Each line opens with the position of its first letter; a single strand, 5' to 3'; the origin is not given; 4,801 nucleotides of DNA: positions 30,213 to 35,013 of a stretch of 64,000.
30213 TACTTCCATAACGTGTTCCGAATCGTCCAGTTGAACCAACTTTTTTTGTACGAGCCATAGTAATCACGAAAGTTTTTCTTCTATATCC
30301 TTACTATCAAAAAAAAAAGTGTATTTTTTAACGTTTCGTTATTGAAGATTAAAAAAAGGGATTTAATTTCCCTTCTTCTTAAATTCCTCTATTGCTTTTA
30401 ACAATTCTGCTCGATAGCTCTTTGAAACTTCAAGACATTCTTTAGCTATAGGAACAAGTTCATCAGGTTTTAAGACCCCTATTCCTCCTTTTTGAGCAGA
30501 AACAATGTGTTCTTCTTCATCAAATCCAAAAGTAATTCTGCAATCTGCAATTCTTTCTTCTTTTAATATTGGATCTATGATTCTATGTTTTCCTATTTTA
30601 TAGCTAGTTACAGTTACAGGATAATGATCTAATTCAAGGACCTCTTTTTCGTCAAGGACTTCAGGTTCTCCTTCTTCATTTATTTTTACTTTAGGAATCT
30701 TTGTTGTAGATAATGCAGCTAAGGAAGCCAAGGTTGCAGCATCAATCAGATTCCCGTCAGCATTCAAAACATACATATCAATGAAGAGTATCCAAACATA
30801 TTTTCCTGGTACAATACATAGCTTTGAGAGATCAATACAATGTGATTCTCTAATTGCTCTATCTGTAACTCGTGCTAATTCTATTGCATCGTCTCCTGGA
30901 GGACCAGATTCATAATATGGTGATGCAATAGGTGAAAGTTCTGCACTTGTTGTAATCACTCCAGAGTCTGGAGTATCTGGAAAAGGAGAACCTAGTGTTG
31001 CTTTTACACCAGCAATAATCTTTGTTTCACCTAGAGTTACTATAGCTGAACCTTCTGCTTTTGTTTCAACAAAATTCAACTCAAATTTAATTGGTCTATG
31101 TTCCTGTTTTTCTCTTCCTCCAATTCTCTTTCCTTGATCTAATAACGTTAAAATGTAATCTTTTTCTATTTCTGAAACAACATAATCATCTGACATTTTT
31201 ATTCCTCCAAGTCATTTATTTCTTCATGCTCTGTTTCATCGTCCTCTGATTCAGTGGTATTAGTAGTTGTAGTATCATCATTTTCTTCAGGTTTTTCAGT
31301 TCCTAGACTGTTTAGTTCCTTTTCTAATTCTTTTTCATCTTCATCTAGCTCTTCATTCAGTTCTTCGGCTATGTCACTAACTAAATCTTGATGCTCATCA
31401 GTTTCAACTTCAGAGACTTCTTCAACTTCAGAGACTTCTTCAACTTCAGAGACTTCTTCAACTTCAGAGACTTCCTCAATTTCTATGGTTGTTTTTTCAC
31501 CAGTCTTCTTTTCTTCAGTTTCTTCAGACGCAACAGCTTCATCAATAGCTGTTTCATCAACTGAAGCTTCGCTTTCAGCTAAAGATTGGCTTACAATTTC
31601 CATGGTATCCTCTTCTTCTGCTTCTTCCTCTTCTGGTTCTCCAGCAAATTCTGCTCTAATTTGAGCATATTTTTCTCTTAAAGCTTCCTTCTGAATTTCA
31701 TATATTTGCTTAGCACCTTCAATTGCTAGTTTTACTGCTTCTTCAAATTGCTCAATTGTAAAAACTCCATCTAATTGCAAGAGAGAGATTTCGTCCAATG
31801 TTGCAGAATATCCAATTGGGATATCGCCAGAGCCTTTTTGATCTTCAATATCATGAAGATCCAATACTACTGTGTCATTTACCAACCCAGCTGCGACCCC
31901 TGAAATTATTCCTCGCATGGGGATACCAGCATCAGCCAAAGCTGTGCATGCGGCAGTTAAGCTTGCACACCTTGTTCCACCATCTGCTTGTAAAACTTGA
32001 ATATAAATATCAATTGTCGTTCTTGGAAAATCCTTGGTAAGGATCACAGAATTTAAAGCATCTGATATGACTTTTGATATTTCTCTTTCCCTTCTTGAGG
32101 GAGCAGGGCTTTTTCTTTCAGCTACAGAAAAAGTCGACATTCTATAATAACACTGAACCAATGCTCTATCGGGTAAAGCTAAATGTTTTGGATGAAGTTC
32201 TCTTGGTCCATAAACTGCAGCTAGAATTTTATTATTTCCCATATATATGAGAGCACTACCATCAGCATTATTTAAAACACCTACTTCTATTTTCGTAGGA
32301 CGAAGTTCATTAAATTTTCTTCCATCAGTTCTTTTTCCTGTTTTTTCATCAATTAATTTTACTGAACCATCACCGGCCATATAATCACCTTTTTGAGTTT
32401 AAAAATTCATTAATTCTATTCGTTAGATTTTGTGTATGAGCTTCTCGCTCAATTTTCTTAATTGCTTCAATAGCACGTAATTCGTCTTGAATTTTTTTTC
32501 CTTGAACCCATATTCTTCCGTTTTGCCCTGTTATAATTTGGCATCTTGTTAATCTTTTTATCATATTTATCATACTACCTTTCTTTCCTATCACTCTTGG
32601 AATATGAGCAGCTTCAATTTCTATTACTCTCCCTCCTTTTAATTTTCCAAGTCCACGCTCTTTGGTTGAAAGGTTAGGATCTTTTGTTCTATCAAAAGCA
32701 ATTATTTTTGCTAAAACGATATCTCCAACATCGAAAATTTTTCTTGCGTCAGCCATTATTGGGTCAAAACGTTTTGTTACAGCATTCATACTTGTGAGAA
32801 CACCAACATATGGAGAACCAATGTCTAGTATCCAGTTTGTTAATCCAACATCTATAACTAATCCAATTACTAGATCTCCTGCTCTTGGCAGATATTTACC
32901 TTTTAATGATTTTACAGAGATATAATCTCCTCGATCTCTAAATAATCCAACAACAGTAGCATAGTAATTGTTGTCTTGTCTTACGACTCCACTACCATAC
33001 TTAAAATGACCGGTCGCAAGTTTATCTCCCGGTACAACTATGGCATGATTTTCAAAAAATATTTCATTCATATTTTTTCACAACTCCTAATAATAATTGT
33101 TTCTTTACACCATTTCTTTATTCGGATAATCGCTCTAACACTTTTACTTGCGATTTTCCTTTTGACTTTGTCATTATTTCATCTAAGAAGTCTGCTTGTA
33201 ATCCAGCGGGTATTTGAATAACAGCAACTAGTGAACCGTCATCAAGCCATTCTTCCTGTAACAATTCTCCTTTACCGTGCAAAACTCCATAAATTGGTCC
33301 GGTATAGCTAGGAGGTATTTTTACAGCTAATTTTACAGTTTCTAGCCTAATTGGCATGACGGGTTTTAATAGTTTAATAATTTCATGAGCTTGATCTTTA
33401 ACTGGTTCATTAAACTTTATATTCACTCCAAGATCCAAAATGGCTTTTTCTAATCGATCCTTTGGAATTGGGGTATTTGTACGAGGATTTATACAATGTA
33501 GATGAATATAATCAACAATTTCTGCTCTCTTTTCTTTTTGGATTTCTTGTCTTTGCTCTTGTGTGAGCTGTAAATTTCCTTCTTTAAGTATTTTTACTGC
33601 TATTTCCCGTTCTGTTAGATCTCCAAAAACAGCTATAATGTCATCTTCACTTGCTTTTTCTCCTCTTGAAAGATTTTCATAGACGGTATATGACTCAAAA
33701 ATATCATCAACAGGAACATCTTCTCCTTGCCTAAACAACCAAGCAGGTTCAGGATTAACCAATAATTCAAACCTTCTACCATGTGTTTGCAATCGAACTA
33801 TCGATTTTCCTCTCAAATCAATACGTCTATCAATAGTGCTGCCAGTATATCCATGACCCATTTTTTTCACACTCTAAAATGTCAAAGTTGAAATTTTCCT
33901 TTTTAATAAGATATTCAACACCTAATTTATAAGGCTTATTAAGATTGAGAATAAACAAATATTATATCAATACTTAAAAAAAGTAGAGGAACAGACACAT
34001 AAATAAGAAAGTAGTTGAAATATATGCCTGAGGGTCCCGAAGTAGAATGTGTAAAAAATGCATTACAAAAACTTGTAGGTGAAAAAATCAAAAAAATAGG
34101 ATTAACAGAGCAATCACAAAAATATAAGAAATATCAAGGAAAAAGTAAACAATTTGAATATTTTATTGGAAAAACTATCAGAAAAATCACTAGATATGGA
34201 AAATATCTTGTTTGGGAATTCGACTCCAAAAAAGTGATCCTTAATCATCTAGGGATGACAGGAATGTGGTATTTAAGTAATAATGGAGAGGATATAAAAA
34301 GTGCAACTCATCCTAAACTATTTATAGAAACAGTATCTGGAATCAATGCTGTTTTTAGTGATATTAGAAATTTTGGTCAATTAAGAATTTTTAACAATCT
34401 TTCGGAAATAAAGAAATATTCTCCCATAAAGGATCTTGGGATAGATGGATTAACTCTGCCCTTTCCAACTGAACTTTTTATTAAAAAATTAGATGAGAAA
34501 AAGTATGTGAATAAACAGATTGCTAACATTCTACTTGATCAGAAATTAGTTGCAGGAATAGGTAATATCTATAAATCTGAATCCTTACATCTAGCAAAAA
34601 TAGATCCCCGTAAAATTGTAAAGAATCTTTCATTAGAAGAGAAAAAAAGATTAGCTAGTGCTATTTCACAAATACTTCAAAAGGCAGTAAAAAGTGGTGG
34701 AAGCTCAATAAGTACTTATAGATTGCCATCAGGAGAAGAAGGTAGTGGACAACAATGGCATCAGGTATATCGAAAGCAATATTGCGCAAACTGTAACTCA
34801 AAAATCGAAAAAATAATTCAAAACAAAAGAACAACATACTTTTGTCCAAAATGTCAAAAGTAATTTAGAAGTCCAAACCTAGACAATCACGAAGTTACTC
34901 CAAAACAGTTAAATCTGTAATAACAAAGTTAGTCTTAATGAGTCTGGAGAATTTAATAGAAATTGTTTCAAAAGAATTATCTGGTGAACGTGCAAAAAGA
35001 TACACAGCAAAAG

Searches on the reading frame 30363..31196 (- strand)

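Call 57: search_protein_families(library=pfam, proteins=[window:30363-31196:-], max_evalue=0.001)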
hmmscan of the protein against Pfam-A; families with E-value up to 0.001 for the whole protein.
window:30363-31196:- (277 aa): 2 families
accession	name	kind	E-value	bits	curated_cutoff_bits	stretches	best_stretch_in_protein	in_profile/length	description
PF01138.27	RNase_PH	-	1.1e-31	110.3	25.5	1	32-168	1-130/130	3' exoribonuclease family, domain 1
PF03725.20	RNase_PH_C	-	3.2e-11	43.5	20.8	1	191-248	1-58/67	3' exoribonuclease family, domain 2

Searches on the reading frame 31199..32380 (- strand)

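Call 57: search_protein_families(library=pfam, proteins=[window:31199-32380:-], max_evalue=0.001)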
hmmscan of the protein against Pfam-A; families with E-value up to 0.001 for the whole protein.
window:31199-32380:- (393 aa): 2 families
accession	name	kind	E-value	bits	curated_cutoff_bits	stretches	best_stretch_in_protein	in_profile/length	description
PF01138.27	RNase_PH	-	3.9e-36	124.8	25.5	1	25-154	1-130/130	3' exoribonuclease family, domain 1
PF03725.20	RNase_PH_C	-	1.4e-12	47.8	20.8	1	157-222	1-67/67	3' exoribonuclease family, domain 2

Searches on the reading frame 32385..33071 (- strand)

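Call 69: search_protein_families(library=pfam, proteins=[window:32385-33071:-], max_evalue=0.001)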
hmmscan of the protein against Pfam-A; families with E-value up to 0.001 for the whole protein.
window:32385-33071:- (228 aa): 7 families
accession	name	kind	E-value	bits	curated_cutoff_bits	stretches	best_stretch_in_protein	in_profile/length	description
PF22625.2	ECR1_N_2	-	1.1e-08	35.1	27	1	10-53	2-47/51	Exosome RNA binding protein RRP4 N-terminal domain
PF15985.11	KH_6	-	2.8e-08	34.4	27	1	147-193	1-45/47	KH domain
PF21266.3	RRP4_S1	-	1.2e-06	29.1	27.3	1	59-122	1-70/73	RRP4, S1 domain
PF00013.35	KH_1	-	9e-06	25.8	21.5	1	150-203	4-63/66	KH domain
PF21262.3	RRP40_S1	-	1.9e-05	24.9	27.1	1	60-135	1-71/83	Exosome complex component RRP40, S1 domain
PF07650.23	KH_2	-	4e-05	23.8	22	1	150-196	29-75/78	KH domain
PF14382.12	ECR1_N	-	0.00062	19.9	27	1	11-43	1-34/38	Exosome complex exonuclease RRP4 N-terminal region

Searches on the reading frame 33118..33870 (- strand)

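Call 69: search_protein_families(library=pfam, proteins=[window:33118-33870:-], max_evalue=0.001)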
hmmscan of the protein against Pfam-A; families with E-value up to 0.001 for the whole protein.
window:33118-33870:- (250 aa): 3 families
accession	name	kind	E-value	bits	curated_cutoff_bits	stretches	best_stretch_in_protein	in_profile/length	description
PF01172.24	SBDS_N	-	5e-22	78.1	24.6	1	23-108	3-88/88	Shwachman-Bodian-Diamond syndrome (SBDS) N-terminal domain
PF09377.16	SBDS_domain_II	-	1.4e-19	70.2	27.2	1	117-176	2-61/62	SBDS protein, domain II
PF20268.4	SBDS_C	-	1.3e-13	51.1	27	1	179-246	1-70/71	SBDS protein, C-terminal domain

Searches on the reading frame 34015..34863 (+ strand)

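Call 69: search_protein_families(library=pfam, proteins=[window:34015-34863:+], max_evalue=0.001)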
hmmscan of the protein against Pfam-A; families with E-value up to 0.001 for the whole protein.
window:34015-34863:+ (282 aa): 4 families
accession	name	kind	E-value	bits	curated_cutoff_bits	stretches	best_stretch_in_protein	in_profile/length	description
PF01149.29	Fapy_DNA_glyco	-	4.6e-23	82.5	25.5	1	4-122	1-116/117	Formamidopyrimidine-DNA glycosylase N-terminal domain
PF06831.19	H2TH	-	7.3e-23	80.8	34.7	1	141-234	1-91/93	Formamidopyrimidine-DNA glycosylase H2TH domain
PF06827.20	zf-FPG_IleRS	-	3.4e-05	24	21.3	1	257-282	4-29/30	Zinc finger found in FPG and IleRS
PF21025.2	Fapy_DNA_glyco_C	-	5.5e-05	23.4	27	1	251-282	14-49/49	Formamidopyrimidine-DNA glycosylase C-terminal domain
